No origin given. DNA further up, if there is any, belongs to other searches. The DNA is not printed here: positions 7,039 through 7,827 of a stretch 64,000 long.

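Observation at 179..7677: Protein-glycosylation-like locus: GT2 polyprenyl-P-sugar synthase and GT-C membrane transferase upstream of a 1200-aa FN3-rich, sequon-rich surface protein bracketed by two degenerate CuA-type cupredoxin paralogs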

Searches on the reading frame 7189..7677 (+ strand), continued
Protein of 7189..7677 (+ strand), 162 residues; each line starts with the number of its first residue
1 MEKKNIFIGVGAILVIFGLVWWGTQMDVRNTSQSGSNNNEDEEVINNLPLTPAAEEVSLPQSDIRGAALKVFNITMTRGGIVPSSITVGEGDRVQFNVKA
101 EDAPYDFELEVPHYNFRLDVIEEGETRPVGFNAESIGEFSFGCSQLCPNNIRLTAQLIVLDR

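Call 89: find_encoding_contigs(protein=P0028, flank=8000, max_places=1)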
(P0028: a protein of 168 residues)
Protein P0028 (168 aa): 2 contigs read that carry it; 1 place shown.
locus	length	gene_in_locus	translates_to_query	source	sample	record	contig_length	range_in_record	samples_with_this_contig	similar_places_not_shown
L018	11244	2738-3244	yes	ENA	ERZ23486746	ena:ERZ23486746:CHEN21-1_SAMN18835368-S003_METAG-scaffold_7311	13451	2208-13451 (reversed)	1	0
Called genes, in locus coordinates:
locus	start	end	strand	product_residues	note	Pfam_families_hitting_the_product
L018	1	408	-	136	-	?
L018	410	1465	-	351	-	PF13439:Glyco_transf_4 (weak), PF00534:Glycos_transf_1, PF13692:Glyco_trans_1_4, PF20706:GT4-conflict (weak)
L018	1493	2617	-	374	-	PF00535:Glycos_transf_2, PF26629:GT2_TM_C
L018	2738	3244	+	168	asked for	PF13473:Cupredoxin_1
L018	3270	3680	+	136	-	-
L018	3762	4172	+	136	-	-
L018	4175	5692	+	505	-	-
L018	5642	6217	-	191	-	PF01195:Pept_tRNA_hydro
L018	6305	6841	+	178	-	PF10502:Peptidase_S26, PF00717:Peptidase_S24 (weak)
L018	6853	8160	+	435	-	PF13393:tRNA-synt_His, PF00587:tRNA-synt_2b, PF03129:HGTP_anticodon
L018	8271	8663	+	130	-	PF01230:HIT, PF11969:DcpS_C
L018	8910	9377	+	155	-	PF09424:YqeY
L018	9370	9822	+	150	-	PF02130:YbeY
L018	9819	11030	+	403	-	PF11104:PilM_2 (faint), PF02491:SHS2_FTSA, PF06723:MreB_Mbl, PF14450:FtsA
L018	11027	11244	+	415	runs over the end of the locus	-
